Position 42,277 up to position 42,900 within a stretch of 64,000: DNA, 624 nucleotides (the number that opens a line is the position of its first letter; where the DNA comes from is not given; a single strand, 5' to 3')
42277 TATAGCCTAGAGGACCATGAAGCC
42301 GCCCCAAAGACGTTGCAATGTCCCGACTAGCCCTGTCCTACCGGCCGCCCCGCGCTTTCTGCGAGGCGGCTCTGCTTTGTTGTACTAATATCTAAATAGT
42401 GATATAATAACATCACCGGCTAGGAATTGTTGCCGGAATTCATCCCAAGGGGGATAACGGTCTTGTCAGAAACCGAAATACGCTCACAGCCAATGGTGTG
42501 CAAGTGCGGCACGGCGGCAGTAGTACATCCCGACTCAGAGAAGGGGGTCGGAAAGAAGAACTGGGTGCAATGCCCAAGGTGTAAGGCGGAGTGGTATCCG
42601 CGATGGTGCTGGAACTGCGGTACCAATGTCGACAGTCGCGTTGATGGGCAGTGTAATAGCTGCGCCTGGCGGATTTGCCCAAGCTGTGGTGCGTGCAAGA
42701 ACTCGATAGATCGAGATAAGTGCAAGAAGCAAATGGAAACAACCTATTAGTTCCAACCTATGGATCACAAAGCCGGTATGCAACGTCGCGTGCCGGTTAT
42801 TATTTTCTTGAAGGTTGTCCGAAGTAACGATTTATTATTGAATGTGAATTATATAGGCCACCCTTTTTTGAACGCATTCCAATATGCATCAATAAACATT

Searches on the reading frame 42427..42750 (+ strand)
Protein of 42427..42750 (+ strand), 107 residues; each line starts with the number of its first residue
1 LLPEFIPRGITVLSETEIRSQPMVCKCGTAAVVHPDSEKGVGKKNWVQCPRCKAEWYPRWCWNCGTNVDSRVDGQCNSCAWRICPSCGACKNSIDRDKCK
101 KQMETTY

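Call 5: search_protein_families(library=pfam, proteins=[window:42427-42750:+], max_evalue=1)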
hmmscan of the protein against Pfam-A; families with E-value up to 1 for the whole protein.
window:42427-42750:+ (107 aa): 2 families
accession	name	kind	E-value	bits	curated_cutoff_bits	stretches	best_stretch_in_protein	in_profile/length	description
PF13248.11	Zn_ribbon_3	-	0.069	13.1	27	1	61-72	5-16/26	zinc-ribbon domain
PF12773.13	DZR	-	0.23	12.1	27.3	0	61-97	1-39/45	Double zinc ribbon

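Call 6: search_protein_families(library=padloc, proteins=[window:42427-42750:+], max_evalue=1)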
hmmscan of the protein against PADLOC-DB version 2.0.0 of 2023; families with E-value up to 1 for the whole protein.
window:42427-42750:+ (107 aa): 0 families

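Call 8: search_protein_families(library=ncbifam, proteins=[window:42427-42750:+], max_evalue=1)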
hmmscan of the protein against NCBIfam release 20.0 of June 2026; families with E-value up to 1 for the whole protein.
window:42427-42750:+ (107 aa): 1 family
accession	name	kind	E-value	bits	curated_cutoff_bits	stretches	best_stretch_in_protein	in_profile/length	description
NF033497.1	rubre_like_arch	subfamily_domain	0.42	10.4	32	1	61-79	3-22/34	rubrerythrin-like domain-containing protein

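Call 9: search_protein_families(library=phrogs, proteins=[window:42427-42750:+], max_evalue=1)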
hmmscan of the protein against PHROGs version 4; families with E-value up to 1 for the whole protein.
window:42427-42750:+ (107 aa): 0 families
